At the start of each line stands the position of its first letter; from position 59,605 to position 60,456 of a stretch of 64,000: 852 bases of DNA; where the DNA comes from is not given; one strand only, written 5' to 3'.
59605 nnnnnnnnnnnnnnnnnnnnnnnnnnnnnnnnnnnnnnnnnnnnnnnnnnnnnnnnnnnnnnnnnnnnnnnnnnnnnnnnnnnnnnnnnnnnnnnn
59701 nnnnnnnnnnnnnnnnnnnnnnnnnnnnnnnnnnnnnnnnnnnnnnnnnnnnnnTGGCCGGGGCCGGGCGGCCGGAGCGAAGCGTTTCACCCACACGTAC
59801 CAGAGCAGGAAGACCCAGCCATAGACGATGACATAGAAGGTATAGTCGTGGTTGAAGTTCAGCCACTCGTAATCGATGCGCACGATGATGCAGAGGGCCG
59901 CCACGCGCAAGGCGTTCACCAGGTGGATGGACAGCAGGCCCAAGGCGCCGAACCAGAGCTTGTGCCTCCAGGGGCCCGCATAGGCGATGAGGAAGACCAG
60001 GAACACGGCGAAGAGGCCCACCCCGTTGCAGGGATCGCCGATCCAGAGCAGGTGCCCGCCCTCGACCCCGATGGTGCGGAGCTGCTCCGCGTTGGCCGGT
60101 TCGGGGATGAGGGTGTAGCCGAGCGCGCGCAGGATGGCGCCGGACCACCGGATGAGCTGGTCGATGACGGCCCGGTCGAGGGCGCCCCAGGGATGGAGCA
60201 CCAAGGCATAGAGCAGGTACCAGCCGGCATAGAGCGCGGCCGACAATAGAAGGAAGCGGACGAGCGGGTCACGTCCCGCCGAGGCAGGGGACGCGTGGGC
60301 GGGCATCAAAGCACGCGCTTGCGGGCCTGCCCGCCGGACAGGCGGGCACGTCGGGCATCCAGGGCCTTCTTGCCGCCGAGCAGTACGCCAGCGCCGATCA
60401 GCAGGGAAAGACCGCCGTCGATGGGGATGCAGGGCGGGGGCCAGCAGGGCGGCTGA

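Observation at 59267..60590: XrtF exosortase cassette headed by an 82-aa ORF that looks like a bare sorting-signal substrate (PIDGG-TM-basic tail)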

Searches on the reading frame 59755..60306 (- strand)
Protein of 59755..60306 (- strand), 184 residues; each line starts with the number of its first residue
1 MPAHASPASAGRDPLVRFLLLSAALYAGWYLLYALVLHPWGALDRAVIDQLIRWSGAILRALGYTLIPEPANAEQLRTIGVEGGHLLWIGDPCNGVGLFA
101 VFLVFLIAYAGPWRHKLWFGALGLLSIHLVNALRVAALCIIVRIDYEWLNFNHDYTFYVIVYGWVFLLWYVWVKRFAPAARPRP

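Call 5: search_protein_families(library=ncbifam, proteins=[window:59755-60306:-], max_evalue=1)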
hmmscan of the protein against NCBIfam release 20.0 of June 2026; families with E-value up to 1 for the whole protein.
window:59755-60306:- (184 aa): 11 families
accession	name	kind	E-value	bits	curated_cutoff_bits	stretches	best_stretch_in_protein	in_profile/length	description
NF046081.1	exosort_XrtX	exception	2.2e-50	170.8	170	1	13-179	2-165/168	exosortase X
TIGR04128.1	exoso_Fjoh_1448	exception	7.5e-22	78.4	90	1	16-177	9-173/174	exosortase family protein XrtF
NF046083.1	exosort_XrtY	exception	2.8e-16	59.9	160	1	50-173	52-168/168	exosortase Y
TIGR04178.1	exo_archaeo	signature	1.1e-12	48.1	23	1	89-173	3-94/97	exosortase/archaeosortase family protein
TIGR04177.1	exosort_XrtH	exception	1.9e-11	44.2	86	1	17-175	2-154/158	exosortase H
TIGR04124.1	archaeo_artE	exception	3.7e-06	27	95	1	89-174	65-149/153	archaeosortase family protein ArtE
TIGR04175.1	archaeo_artD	exception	4.8e-06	26.6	125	1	72-174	40-140/150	archaeosortase D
NF033505.2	paceosortase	exception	4.1e-05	23.7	80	1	101-176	72-148/167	pacearchaeosortase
TIGR03110.1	exosort_Gpos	exception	0.0083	16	102.75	1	87-170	88-173/187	exosortase family protein XrtG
TIGR04300.1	exosort_XrtM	exception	0.011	16.2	125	1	89-173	57-144/150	exosortase family protein XrtM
TIGR04144.1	archaeo_VPXXXP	exception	0.028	14.4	150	1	89-175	66-152/156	archaeosortase B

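Call 6: search_protein_families(library=pfam, proteins=[window:59755-60306:-], max_evalue=1)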
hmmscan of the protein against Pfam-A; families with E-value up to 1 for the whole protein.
window:59755-60306:- (184 aa): 1 family
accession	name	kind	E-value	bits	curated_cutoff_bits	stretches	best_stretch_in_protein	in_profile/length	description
PF09721.15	Exosortase_EpsH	-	0.009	15.9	25.7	1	54-172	134-251/254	Transmembrane exosortase (Exosortase_EpsH)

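Call 11: find_homologous_proteins(query=window:59755-60306:-, max_evalue=0.00001)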
Query window:59755-60306:- (184 aa): 240 proteins with E <= 0.00001 among 1234 candidates; the best 120 are listed.
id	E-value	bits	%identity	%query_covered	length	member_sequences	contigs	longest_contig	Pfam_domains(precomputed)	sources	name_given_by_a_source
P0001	2.4e-119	414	100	100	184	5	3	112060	PF09721.16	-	-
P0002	1.2e-101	357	85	99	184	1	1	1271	-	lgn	-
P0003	1.3e-97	343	82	96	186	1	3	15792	PF09721.16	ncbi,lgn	-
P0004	1.9e-97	343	84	99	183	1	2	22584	PF09721.16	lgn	-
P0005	8.9e-97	341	81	96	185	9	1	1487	PF09721.16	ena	-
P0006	6.2e-95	335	80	97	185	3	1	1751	PF09721.16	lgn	-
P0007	1.3e-94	334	80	97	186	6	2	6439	PF09721.16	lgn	-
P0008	1.7e-94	333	79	99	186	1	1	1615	PF09721.16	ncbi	-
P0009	2.5e-94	333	81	94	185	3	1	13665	PF09721.16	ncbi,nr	ncbi:MAG: archaeosortase/exosortase family protein [Bacteroidetes bacterium]|nr:archaeosortase/exoso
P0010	5.9e-94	332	78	100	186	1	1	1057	-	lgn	-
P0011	7.5e-93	328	77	99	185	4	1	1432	-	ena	-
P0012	1.0e-92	328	81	96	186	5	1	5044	PF09721.16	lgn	-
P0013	4.2e-92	325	78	96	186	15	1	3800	PF09721.16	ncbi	-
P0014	9.3e-92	324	79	98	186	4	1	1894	PF09721.16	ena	-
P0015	2.5e-91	323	77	96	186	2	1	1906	PF09721.16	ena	-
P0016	5.9e-91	322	78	100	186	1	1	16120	PF09721.16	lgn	-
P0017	8.7e-91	321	77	96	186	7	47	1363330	PF09721.16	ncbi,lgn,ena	-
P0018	1.8e-90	320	76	100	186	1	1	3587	PF09721.16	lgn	-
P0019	3.6e-90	319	76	100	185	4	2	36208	PF09721.16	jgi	jgi:exosortase family protein XrtF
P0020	3.8e-90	319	77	98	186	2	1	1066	PF09721.16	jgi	jgi:exosortase family protein XrtF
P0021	5.7e-90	319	75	99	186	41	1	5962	PF09721.16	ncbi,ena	-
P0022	8.0e-90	318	76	96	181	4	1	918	PF09721.16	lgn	-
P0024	1.2e-89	317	79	92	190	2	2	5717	PF09721.16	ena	-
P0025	1.6e-89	317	73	99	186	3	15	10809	PF09721.16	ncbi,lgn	-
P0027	1.3e-88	314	77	96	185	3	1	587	PF09721.16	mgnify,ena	mgnify:CR=1 FL=1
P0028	2.3e-88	313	74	98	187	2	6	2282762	PF09721.16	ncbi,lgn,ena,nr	ncbi:MAG: archaeosortase/exosortase family protein [Flavobacteriales bacterium]|nr:archaeosortase/ex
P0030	3.4e-88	313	75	99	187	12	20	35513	PF09721.16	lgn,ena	-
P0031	3.6e-88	313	76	96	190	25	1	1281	PF09721.16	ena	-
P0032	3.6e-88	313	75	97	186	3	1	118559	PF09721.16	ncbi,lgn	-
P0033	4.3e-88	312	76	97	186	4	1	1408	PF09721.16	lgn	-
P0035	5.6e-88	312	75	99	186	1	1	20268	PF09721.16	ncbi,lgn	-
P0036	6.8e-88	312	71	98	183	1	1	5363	PF09721.16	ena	-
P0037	6.8e-88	312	75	95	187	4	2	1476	PF09721.16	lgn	-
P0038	7.0e-88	312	75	100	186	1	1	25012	PF09721.16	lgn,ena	-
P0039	2.2e-87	310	74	97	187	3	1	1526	PF09721.16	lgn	-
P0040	3.5e-87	309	73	99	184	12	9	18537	PF09721.16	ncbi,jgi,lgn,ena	jgi:exosortase family protein XrtF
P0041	3.7e-87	309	73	98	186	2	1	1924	PF09721.16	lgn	-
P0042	4.1e-87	309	74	100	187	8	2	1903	PF09721.16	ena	-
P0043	1.8e-86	307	72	98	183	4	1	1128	PF09721.16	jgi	-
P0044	2.1e-86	307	74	97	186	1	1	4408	PF09721.16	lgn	-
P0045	2.1e-86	307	70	99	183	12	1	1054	PF09721.16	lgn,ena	-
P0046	2.3e-86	307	71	98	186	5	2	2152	PF09721.16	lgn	-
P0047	2.3e-86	307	72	99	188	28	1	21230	PF09721.16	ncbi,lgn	-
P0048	2.3e-86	307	71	98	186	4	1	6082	PF09721.16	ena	-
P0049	3.7e-86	306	72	99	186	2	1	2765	PF09721.16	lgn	-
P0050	6.1e-86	305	77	91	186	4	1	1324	PF09721.16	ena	-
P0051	1.4e-85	304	74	95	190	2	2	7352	PF09721.16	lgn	-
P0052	1.7e-85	304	75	91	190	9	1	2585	PF09721.16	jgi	jgi:exosortase family protein XrtF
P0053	3.2e-85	303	71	98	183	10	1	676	PF09721.16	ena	-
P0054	6.1e-85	302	72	97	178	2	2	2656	PF09721.16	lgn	-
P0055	7.5e-85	302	71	99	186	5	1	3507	PF09721.16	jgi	jgi:exosortase family protein XrtF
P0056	1.2e-84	301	77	91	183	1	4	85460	PF09721.16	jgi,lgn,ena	-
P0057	1.5e-84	301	74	99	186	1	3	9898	PF09721.16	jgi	jgi:exosortase family protein XrtF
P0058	1.7e-84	301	67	100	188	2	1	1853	PF09721.16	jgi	jgi:exosortase family protein XrtF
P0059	2.3e-84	300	72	100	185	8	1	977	PF09721.16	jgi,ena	-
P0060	3.2e-84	300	70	96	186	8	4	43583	PF09721.16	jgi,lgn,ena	-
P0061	3.9e-84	299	74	97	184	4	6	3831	PF09721.16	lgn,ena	-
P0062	4.0e-84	299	74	93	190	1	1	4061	PF09721.16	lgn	-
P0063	4.3e-84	299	70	98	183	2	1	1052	PF09721.16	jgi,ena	-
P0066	2.8e-83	297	72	98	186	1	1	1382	PF09721.16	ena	-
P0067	3.3e-83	296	74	96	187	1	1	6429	PF09721.16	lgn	-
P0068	4.7e-83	296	72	95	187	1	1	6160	PF09721.16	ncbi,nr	ncbi:MAG: archaeosortase/exosortase family protein [Flavobacteriales bacterium]|nr:archaeosortase/ex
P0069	7.8e-83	295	72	98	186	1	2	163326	PF09721.16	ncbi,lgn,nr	ncbi:MAG: archaeosortase/exosortase family protein [Flavobacteriales bacterium]|nr:archaeosortase/ex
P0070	8.4e-83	295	70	97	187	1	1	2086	PF09721.16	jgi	jgi:exosortase family protein XrtF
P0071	1.1e-82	295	72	98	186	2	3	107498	PF09721.16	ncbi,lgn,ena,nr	ncbi:MAG: hypothetical protein JNL43_07200 [Flavobacteriales bacterium]|nr:hypothetical protein [Fla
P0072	4.3e-82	293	71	97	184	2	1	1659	PF09721.16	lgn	-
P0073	1.4e-81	291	72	97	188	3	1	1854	PF09721.16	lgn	-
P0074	1.5e-81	291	70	98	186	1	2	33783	PF09721.16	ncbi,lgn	-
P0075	3.4e-81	290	70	99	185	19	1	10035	PF09721.16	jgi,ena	-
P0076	5.4e-81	289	73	96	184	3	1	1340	PF09721.16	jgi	jgi:exosortase family protein XrtF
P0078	6.7e-81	289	70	96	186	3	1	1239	PF09721.16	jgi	-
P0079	1.2e-80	288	75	90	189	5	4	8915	PF09721.16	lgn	-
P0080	1.2e-80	288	68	100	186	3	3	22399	PF09721.16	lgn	-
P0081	2.0e-80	287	70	97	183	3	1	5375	PF09721.16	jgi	jgi:exosortase family protein XrtF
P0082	2.1e-80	287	74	92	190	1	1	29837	PF09721.16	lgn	-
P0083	2.7e-80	287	69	99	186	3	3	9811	PF09721.16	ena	-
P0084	1.6e-79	284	70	93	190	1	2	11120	PF09721.16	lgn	-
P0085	2.9e-79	284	69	93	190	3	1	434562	PF09721.16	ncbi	ncbi:MAG: archaeosortase/exosortase family protein [Flavobacteriales bacterium]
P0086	7.1e-79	282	69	100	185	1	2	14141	PF09721.16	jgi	-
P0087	8.6e-79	282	69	97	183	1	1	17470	PF09721.16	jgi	jgi:exosortase family protein XrtF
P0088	9.9e-79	282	72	89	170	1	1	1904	PF09721.16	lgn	-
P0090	2.1e-78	281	66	100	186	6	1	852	PF09721.16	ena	-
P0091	2.4e-78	281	67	98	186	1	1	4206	PF09721.16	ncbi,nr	ncbi:MAG: archaeosortase/exosortase family protein [Bacteroidota bacterium]|nr:archaeosortase/exosor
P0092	2.7e-78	280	71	92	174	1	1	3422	PF09721.16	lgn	-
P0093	3.0e-78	280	68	99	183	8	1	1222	PF09721.16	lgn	-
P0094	6.5e-78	279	67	100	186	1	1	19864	PF09721.16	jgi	jgi:exosortase/archaeosortase family protein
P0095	1.9e-77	278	67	98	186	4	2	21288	PF09721.16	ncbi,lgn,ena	-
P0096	2.6e-77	277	72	95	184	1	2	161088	PF09721.16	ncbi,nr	ncbi:MAG: archaeosortase/exosortase family protein [Flavobacteriales bacterium]|nr:archaeosortase/ex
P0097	6.0e-77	276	70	94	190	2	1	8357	PF09721.16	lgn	-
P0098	7.4e-77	276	67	96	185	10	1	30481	PF09721.16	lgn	-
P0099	1.2e-76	275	71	95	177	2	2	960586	PF09721.16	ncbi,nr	ncbi:MAG: archaeosortase/exosortase family protein [Flavobacteriales bacterium]|nr:archaeosortase/ex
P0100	2.1e-76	274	67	98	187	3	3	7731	PF09721.16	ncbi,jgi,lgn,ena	-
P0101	1.7e-75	271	65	97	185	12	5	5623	PF09721.16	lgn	-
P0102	1.8e-75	271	68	96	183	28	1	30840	PF09721.16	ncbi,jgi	jgi:exosortase family protein XrtF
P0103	2.3e-75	271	66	96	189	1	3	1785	PF09721.16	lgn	-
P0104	2.4e-75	271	68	96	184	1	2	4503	PF09721.16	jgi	jgi:exosortase/archaeosortase family protein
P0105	2.5e-75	271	68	96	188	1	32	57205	PF09721.16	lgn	-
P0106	3.1e-75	270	67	97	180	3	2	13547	PF09721.16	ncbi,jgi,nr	ncbi:MAG: archaeosortase/exosortase family protein [Flavobacteriales bacterium]|jgi:exosortase famil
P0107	6.3e-75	269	68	91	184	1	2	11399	PF09721.16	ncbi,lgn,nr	ncbi:MAG: archaeosortase/exosortase family protein [Flavobacteriales bacterium]|nr:archaeosortase/ex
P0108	6.5e-75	269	67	92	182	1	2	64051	PF09721.16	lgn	-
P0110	8.4e-75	269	64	98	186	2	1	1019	PF09721.16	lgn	-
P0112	1.4e-74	268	66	93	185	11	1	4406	PF09721.16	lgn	-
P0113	1.9e-74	268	65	96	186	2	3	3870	PF09721.16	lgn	-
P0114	2.7e-74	267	67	96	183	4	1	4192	PF09721.16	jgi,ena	jgi:exosortase family protein XrtF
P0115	4.9e-74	266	68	94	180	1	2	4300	PF09721.16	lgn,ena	-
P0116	5.0e-74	266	62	100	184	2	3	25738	PF09721.16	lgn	-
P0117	5.7e-74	266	66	95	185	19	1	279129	PF09721.16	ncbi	-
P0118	5.8e-74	266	68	90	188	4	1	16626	PF09721.16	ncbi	-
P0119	6.1e-74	266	68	94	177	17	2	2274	PF09721.16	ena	-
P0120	6.5e-74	266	66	93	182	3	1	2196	PF09721.16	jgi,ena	-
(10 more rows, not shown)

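Call 13: find_related_loci(query=A1, collection=genome_contigs, flank=6000)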
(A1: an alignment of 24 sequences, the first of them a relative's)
Query A1 (184 aa) in genome_contigs; peptide patterns used: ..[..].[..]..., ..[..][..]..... (x = any residue, [..] = any of these).
162 stretches matched a pattern; 105 encode a relative of the query (tblastn E <= 1e-3); the best 80 are kept; 80 distinct loci.
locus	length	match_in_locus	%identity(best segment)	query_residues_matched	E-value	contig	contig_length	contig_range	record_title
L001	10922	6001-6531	82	1-177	3e-97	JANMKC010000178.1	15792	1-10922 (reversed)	MAG: Flavobacteriales bacterium isolate OTE_64_metabat_257 OTE_64_k141_4582670, whole genome shotgun sequence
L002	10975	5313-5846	81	5-182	3e-96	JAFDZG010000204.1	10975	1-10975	MAG: Bacteroidetes bacterium isolate SZAS-77 CK_MAG-49__204__length-10975, whole genome shotgun sequence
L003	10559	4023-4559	80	7-184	8e-95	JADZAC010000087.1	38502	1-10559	MAG: Flavobacteriales bacterium isolate SJ6 c_000001301840, whole genome shotgun sequence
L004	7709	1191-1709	81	6-178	1e-93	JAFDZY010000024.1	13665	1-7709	MAG: Bacteroidetes bacterium isolate SZAS AMP-78 CK_MAG-79__24__length-13665, whole genome shotgun sequence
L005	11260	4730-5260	81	8-184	2e-92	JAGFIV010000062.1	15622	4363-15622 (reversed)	MAG: Flavobacteriales bacterium isolate mag.6 k127_1743688, whole genome shotgun sequence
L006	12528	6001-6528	78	1-176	8e-93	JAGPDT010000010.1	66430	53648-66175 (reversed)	MAG: Flavobacteriales bacterium isolate Gw_SlAct_bin_418 Gw_SlAct_654_length_66430_cov_15.260803, whole genome shotgun s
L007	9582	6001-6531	77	1-177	2e-91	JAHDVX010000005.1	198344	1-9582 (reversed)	MAG: Flavobacteriales bacterium isolate BAC5 NODE_203_length_198344_cov_9.842835, whole genome shotgun sequence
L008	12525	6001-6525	79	10-184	5e-91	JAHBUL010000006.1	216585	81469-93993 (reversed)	MAG: Flavobacteriales bacterium isolate ACE_BAC32 BAC32_6, whole genome shotgun sequence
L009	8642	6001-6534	78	1-178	2e-91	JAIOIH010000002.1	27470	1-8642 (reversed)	MAG: Flavobacteriales bacterium isolate MAG_25 contig_9916, whole genome shotgun sequence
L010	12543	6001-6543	77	1-181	5e-91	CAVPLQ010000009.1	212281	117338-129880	MAG: uncultured Flavobacteriales bacterium isolate MFD09964.bin.1.3 genome assembly, contig: contig_69912, whole genome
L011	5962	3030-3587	75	1-183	6e-91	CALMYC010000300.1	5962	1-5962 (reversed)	MAG TPA_asm: uncultured Flavobacteriales bacterium isolate SRR2107173_bin.31_CONCOCT_v1.1_MAG genome assembly, contig: E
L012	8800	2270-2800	79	1-177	1e-90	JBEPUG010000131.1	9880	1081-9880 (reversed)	MAG: Flavobacteriales bacterium isolate 22E.concoct.115 NODE_6319_length_9880_cov_6.227379, whole genome shotgun sequenc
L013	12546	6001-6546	73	1-182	2e-89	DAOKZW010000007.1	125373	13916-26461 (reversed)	MAG TPA_asm: Flavobacteriales bacterium isolate AMR_MDS_0060 NODE_89_length_125373_cov_11.816802, whole genome shotgun s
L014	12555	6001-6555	74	1-184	4e-89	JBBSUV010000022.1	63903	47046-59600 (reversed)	MAG: Flavobacteriales bacterium isolate SVL2_sbin.57 SVL2_sbin.57_k141_151245_L_63903_cov_25.0190, whole genome shotgun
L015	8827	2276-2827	79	1-184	5e-89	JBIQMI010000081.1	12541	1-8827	MAG: Cryomorphaceae bacterium isolate mag.29h NODE_1328_length_12541, whole genome shotgun sequence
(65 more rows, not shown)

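Call 34: search_protein_representatives(protein=window:59755-60306:-)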
Query: 184 residues. Proteins with E-value up to 0.001 (for the whole library): 1045; up to 1e-10: 379; up to 1e-30: 15. The best 150 are listed.
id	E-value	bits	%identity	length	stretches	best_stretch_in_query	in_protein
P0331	8.2e-56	205.3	51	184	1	12-177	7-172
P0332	1.5e-42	162.0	59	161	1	42-181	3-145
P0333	6.7e-42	159.8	50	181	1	12-174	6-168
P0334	7.5e-40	153.2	81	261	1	61-143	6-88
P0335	1.3e-35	139.3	42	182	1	17-176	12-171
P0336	1.6e-35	139.0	46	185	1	13-176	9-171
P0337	6.1e-34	133.8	40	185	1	12-178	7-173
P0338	3.5e-33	131.3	44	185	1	13-177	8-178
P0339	5.4e-33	130.8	41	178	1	16-177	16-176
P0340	3.9e-32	127.9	45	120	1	62-178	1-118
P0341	1.3e-31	126.3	45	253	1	9-177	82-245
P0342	1.3e-31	126.2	39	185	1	12-177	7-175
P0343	7.3e-31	123.8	44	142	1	44-177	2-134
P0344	7.6e-31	123.7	40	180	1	15-177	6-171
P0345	8.8e-31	123.5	38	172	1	14-175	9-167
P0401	9.9e-21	90.7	32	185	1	17-177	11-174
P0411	3.6e-20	88.9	29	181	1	2-173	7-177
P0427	2.7e-19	86.0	32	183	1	14-177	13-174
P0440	1.9e-18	83.3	32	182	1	14-178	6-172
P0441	2.1e-18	83.1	31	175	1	7-177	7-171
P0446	6.1e-18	81.6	31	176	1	17-181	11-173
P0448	9.2e-18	81.0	29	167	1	15-177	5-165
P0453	1.5e-17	80.3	31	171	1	20-178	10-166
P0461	3.9e-17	79.0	30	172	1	15-175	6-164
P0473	1.4e-16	77.1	31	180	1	17-177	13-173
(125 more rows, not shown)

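Call 35: search_protein_families(library=ncbifam, proteins=[P0331, P0333, P0335, P0336, P0337, P0338, P0339, P0342, P0344, P0345], max_evalue=1e-10)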
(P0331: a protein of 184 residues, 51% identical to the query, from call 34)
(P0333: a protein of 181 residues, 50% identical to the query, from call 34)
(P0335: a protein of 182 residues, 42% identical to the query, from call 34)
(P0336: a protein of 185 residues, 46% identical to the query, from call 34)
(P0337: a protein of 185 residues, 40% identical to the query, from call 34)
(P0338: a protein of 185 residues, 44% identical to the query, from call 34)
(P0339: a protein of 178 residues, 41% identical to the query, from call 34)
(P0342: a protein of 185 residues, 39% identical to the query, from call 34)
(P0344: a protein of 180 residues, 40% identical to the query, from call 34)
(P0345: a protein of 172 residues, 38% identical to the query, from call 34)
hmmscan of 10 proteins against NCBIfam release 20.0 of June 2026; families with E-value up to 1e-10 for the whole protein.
P0331 (184 aa): 5 families
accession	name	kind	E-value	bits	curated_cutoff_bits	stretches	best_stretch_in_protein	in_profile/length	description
NF046081.1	exosort_XrtX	exception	5.3e-56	189.1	170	1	8-172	2-163/168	exosortase X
TIGR04128.1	exoso_Fjoh_1448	exception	1.4e-25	90.5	90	1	7-170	5-171/174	exosortase family protein XrtF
NF046083.1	exosort_XrtY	exception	1e-16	61.3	160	1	43-167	50-167/168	exosortase Y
TIGR04178.1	exo_archaeo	signature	3.1e-16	59.4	23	1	84-169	3-95/97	exosortase/archaeosortase family protein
TIGR04177.1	exosort_XrtH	exception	6.2e-13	49.1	86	1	83-168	67-152/158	exosortase H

P0333 (181 aa): 5 families
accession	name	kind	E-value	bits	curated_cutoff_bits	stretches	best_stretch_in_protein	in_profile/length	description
NF046081.1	exosort_XrtX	exception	6.9e-55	185.5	170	1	7-174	2-166/168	exosortase X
TIGR04128.1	exoso_Fjoh_1448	exception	2.8e-27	96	90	1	7-170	6-172/174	exosortase family protein XrtF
NF046083.1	exosort_XrtY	exception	3.7e-17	62.7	160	1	44-167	52-168/168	exosortase Y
TIGR04178.1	exo_archaeo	signature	1.4e-14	54.1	23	1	82-167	2-94/97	exosortase/archaeosortase family protein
TIGR04177.1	exosort_XrtH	exception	2.6e-12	47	86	1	78-170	63-155/158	exosortase H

P0335 (182 aa): 5 families
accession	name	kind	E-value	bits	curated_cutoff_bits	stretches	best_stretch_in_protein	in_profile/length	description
NF046081.1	exosort_XrtX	exception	3.4e-54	183.2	170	1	11-172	5-163/168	exosortase X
TIGR04128.1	exoso_Fjoh_1448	exception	4.4e-25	88.9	90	1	11-171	9-172/174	exosortase family protein XrtF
NF046083.1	exosort_XrtY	exception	4.3e-17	62.5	160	1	42-167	49-167/168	exosortase Y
TIGR04178.1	exo_archaeo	signature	8.3e-15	54.9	23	1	83-169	2-95/97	exosortase/archaeosortase family protein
TIGR04177.1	exosort_XrtH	exception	1e-13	51.6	86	1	44-168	33-152/158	exosortase H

P0336 (185 aa): 5 families
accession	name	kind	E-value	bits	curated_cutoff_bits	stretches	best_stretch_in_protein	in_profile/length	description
NF046081.1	exosort_XrtX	exception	8.3e-53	178.7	170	1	9-173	2-164/168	exosortase X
TIGR04128.1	exoso_Fjoh_1448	exception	7.8e-22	78.3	90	1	10-172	7-173/174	exosortase family protein XrtF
NF046083.1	exosort_XrtY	exception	4.1e-16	59.3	160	1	28-167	34-167/168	exosortase Y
TIGR04177.1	exosort_XrtH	exception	4.6e-14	52.7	86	1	79-168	63-152/158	exosortase H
TIGR04178.1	exo_archaeo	signature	2.1e-13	50.3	23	1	84-166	3-91/97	exosortase/archaeosortase family protein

P0337 (185 aa): 5 families
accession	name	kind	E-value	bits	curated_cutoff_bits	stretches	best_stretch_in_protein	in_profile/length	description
NF046081.1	exosort_XrtX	exception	2.7e-51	173.8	170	1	8-174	2-165/168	exosortase X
TIGR04128.1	exoso_Fjoh_1448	exception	7.3e-21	75.1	90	1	8-172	6-173/174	exosortase family protein XrtF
TIGR04178.1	exo_archaeo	signature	3e-14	53.1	23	1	81-166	1-91/97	exosortase/archaeosortase family protein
TIGR04177.1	exosort_XrtH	exception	2.1e-12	47.3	86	1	80-170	65-154/158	exosortase H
NF046083.1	exosort_XrtY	exception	2.2e-12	47.2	160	1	27-168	34-168/168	exosortase Y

P0338 (185 aa): 5 families
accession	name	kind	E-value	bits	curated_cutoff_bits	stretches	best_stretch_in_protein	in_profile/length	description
NF046081.1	exosort_XrtX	exception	5e-52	176.2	170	1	8-180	2-165/168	exosortase X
TIGR04128.1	exoso_Fjoh_1448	exception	6e-24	85.2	90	1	8-178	6-173/174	exosortase family protein XrtF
TIGR04177.1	exosort_XrtH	exception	1.1e-13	51.5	86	1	83-175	61-153/158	exosortase H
TIGR04178.1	exo_archaeo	signature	1.1e-13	51.2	23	1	90-173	3-94/97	exosortase/archaeosortase family protein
NF046083.1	exosort_XrtY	exception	1.9e-11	44.1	160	1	82-172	77-166/168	exosortase Y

P0339 (178 aa): 5 families
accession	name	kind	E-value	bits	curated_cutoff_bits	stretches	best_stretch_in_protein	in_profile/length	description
NF046081.1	exosort_XrtX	exception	1.8e-52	177.6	170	1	14-177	3-164/168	exosortase X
TIGR04128.1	exoso_Fjoh_1448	exception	2.7e-25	89.6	90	1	14-176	6-173/174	exosortase family protein XrtF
TIGR04178.1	exo_archaeo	signature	6.3e-14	52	23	1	88-172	3-94/97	exosortase/archaeosortase family protein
TIGR04177.1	exosort_XrtH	exception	2.5e-13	50.3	86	1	82-177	62-157/158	exosortase H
NF046083.1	exosort_XrtY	exception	4.2e-11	43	160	1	48-172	50-168/168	exosortase Y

P0342 (185 aa): 5 families
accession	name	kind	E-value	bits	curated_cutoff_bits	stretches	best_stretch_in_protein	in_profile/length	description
NF046081.1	exosort_XrtX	exception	9.5e-49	165.5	170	1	8-175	2-163/168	exosortase X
TIGR04128.1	exoso_Fjoh_1448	exception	9.2e-29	100.9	90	1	4-175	2-173/174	exosortase family protein XrtF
TIGR04178.1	exo_archaeo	signature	2.2e-17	63.1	23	1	85-171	1-94/97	exosortase/archaeosortase family protein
NF046083.1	exosort_XrtY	exception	1.1e-15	57.9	160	1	53-171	57-168/168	exosortase Y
TIGR04177.1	exosort_XrtH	exception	9.6e-15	54.9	86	1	58-171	42-152/158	exosortase H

P0344 (180 aa): 5 families
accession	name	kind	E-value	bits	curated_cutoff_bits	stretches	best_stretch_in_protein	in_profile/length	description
NF046081.1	exosort_XrtX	exception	1.4e-52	178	170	1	4-174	2-166/168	exosortase X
TIGR04128.1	exoso_Fjoh_1448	exception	8.2e-28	97.8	90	1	2-171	4-173/174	exosortase family protein XrtF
TIGR04178.1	exo_archaeo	signature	9.9e-18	64.2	23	1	81-166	1-93/97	exosortase/archaeosortase family protein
NF046083.1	exosort_XrtY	exception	1.6e-14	54.1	160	1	74-166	77-167/168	exosortase Y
TIGR04177.1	exosort_XrtH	exception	9.5e-12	45.2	86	1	77-169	62-154/158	exosortase H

P0345 (172 aa): 5 families
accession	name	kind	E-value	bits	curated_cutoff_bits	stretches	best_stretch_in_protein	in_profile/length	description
NF046081.1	exosort_XrtX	exception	1.2e-45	155.4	170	1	8-170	2-164/168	exosortase X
TIGR04128.1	exoso_Fjoh_1448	exception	7.1e-24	84.9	90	1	4-167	2-171/174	exosortase family protein XrtF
NF046083.1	exosort_XrtY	exception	3.7e-14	52.9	160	1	27-165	34-168/168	exosortase Y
TIGR04177.1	exosort_XrtH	exception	2.6e-11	43.7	86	1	79-168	66-155/158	exosortase H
TIGR04178.1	exo_archaeo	signature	4.7e-11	42.8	23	1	81-166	3-93/97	exosortase/archaeosortase family protein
